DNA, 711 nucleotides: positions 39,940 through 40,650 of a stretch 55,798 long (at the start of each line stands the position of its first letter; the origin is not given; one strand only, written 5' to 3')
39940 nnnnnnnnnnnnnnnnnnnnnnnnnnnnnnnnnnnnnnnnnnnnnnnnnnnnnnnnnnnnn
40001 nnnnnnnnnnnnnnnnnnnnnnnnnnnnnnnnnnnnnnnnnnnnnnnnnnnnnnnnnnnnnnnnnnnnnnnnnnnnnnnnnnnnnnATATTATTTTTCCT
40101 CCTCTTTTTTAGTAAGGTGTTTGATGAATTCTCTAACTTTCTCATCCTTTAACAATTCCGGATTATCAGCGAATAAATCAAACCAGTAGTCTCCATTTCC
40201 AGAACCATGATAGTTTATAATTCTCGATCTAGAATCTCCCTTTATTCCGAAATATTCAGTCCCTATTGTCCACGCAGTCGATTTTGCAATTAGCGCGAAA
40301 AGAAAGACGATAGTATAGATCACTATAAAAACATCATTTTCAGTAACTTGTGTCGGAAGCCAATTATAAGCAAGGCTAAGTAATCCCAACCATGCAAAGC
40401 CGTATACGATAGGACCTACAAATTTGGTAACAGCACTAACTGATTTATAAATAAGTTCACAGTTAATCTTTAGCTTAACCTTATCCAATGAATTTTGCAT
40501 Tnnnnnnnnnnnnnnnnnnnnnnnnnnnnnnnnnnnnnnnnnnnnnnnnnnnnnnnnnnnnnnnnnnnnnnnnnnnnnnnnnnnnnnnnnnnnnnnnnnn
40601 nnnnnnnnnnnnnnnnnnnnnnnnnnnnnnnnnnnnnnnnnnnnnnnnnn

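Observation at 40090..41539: Coiled-coil/2-TM protein plus 2-TM partner wedged between hsdM and hsdS: candidate membrane effector pair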

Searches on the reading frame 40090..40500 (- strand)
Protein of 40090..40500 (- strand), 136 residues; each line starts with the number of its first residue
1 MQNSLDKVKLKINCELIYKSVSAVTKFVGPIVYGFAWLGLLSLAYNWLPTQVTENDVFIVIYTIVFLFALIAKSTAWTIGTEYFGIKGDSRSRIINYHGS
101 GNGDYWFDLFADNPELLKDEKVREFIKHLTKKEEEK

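Call 3: search_protein_families(library=pfam, proteins=[window:40090-40500:-], max_evalue=1)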
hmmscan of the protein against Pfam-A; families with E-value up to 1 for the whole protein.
window:40090-40500:- (136 aa): 1 family
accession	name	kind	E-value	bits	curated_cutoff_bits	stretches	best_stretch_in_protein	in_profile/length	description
PF15033.11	Kinocilin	-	0.018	15.1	27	1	16-55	28-67/123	Kinocilin protein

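Call 4: search_protein_families(library=padloc, proteins=[window:40090-40500:-], max_evalue=1)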
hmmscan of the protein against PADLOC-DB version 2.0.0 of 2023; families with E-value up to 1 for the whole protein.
window:40090-40500:- (136 aa): 1 family
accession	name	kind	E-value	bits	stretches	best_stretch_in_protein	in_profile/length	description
PDLC01944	CARF8--CARF_TM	-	0.0021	15.3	1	29-82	69-125/339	-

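Call 5: search_protein_families(library=ncbifam, proteins=[window:40090-40500:-], max_evalue=1)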
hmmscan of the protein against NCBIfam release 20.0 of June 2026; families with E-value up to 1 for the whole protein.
window:40090-40500:- (136 aa): 2 families
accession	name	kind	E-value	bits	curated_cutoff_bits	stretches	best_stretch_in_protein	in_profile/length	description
NF035940.1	prenyl_rel_EboC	equivalog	0.053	12.9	250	1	14-72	118-175/292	UbiA-like protein EboC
NF033774.1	phos_trans_PitA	exception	0.12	11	800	1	37-94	66-124/498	inorganic phosphate transporter PitA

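Call 6: search_protein_families(library=phrogs, proteins=[window:40090-40500:-], max_evalue=1)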
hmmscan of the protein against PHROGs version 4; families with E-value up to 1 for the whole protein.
window:40090-40500:- (136 aa): 1 family
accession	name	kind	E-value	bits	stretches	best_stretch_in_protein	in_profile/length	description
phrog_263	-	lysis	0.39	11.6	1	25-70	26-71/123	holin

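Call 16: find_homologous_proteins(query=window:40090-40500:-)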
Query window:40090-40500:- (136 aa): 14 proteins with E <= 0.001 among 19 candidates.
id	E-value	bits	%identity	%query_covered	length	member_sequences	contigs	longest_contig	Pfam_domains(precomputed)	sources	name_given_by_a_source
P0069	1.1e-74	267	84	100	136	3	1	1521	-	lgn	-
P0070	1.0e-65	238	76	100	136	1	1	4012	-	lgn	-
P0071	8.0e-43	163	57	92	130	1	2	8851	-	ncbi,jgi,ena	-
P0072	8.6e-42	160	57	98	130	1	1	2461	-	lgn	-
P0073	2.0e-37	146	58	81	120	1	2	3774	-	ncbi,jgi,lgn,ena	-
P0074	8.2e-37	144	54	88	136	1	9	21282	-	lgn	-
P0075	3.7e-36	142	61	79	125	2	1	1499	-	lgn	-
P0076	2.0e-35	139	53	90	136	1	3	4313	-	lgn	-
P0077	3.5e-34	135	58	78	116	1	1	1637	-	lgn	-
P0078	3.9e-34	135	54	86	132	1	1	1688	-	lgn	-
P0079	5.2e-32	128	46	92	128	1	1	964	-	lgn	-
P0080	2.0e-28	117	47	89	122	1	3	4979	-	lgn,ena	-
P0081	7.1e-26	109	41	93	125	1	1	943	-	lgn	-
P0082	1.2e-23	101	41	96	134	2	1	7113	-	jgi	-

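Call 38: find_encoding_contigs(protein=P0074, flank=7000, max_places=3)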
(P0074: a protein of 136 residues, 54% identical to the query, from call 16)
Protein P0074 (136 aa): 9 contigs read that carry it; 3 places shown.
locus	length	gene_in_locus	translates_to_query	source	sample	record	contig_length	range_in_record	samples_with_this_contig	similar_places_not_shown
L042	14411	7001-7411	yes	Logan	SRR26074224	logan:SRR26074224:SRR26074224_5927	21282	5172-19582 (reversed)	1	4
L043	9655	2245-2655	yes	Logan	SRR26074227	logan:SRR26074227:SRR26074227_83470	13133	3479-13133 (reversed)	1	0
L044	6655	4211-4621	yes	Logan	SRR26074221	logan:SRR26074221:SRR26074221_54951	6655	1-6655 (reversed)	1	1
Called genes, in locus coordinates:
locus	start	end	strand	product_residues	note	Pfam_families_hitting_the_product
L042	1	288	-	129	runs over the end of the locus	-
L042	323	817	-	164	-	-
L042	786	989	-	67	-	-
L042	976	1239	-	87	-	PF18903:DUF5659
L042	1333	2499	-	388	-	-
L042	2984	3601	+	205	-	-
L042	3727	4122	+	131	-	PF00376:MerR, PF13411:MerR_1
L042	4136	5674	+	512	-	PF12161:HsdM_N, PF02384:N6_Mtase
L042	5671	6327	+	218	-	PF02585:PIG-L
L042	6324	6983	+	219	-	-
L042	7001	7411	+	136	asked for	-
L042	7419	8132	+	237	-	-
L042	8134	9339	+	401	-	PF01420:Methylase_S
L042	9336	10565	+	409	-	PF02463:SMC_N, PF13175:AAA_15, PF13476:AAA_23, PF13555:AAA_29 (weak), PF00005:ABC_tran (faint), PF13304:AAA_21, PF13175:AAA_15 (weak)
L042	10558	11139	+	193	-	PF01844:HNH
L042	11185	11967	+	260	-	-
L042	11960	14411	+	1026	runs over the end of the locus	PF04313:HSDR_N, PF00270:DEAD (weak), PF04851:ResIII, PF18766:SWI2_SNF2, PF22679:T1R_D3-like, PF11867:T1RH-like_C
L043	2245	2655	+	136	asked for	-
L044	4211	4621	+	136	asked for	-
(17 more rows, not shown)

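Call 39: find_encoding_contigs(protein=P0071, flank=7000, max_places=2)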
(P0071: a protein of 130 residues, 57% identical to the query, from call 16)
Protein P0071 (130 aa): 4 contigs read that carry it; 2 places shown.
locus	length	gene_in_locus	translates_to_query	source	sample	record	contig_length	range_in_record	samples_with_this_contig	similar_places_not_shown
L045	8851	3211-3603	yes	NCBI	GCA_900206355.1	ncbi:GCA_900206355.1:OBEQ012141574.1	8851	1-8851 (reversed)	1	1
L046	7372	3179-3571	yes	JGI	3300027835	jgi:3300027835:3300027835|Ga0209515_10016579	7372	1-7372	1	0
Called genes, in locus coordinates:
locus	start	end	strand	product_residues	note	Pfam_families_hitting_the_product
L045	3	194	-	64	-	?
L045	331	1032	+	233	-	PF20582:UPF0758_N, PF12826:HHH_2, PF14520:HHH_5 (weak), PF04002:RadC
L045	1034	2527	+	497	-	PF12161:HsdM_N, PF02384:N6_Mtase, PF01170:UPF0020, PF05175:MTS (weak)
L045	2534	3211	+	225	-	-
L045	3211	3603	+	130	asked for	-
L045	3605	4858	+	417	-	PF01420:Methylase_S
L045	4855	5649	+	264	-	-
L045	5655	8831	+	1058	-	PF04313:HSDR_N, PF04851:ResIII, PF00270:DEAD (faint), PF18766:SWI2_SNF2, PF22679:T1R_D3-like, PF11867:T1RH-like_C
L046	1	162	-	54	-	?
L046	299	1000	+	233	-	PF20582:UPF0758_N, PF12826:HHH_2, PF14520:HHH_5 (weak), PF04002:RadC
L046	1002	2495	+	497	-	PF12161:HsdM_N, PF02384:N6_Mtase, PF01170:UPF0020, PF05175:MTS (weak)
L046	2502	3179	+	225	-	-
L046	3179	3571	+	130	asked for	-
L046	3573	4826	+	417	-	PF01420:Methylase_S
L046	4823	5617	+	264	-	-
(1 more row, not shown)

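Call 59: predict_structure(alignment_id=A3)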
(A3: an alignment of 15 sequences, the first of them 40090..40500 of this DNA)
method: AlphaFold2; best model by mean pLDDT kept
length: 136 residues; sequences in the alignment: 15
mean_pLDDT: 73.7   pTM: 0.37
mean pLDDT of the five models: 73.7, 72.7, 70.3, 69.5, 68.1
residues with pLDDT >= 90: 2; 70-90: 89; 50-70: 28; < 50: 17
segments of 3 or more residues with pLDDT < 50: 79-93
pLDDT, mean of each block of 10 residues (from residue 1): 71 86 83 86 87 87 84 62 44 58 69 75 79 56
secondary structure, 60 per line:
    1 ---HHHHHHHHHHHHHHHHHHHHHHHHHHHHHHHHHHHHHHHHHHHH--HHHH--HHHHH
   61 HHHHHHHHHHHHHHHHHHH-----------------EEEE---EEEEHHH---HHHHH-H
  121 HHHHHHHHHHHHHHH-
elements in order: H4-47 H50-53 H56-79 E97-100 E104-107 H114-118 H120-135

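Call 66: fold_search(model_id=the predicted structure, library=pdb)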
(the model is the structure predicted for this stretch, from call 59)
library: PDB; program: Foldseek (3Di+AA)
matches with E <= 10: 4; with E <= 0.001: 0
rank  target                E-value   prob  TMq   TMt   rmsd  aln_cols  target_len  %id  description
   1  2uz8_A                6.4e+00  0.03  0.11  0.10   4.0        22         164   23  The crystal structure of p18, human translation elongation factor 1 epsilon 1 (released 2008-03-25)
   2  7ody_A                7.9e+00  0.01  0.12  0.16  17.4       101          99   16  Cyanophage S-2L MazG-like pyrophosphohydrolase bound to dGDP and three catalytic Mn2+ ions per active site (released 2021-09-01)
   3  8yq7_E                8.5e+00  0.02  0.11  0.07   4.6        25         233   36  Acinetobacter baumannii membrane-bound lytic murein transglycosylase G (released 2025-03-26)
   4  9e2y_X                9.7e+00  0.01  0.11  0.25   7.2        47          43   19  Cryo-EM structure of yeast CMG helicase stalled at G4-containing DNA template, state 3 (released 2025-03-26)

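Call 83: search_protein_families(library=pfam, proteins=[L042:6324-6983:+], max_evalue=0.001)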
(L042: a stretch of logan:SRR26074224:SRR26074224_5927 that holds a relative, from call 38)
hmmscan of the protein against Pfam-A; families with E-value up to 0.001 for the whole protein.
L042:6324-6983:+ (219 aa): 0 families
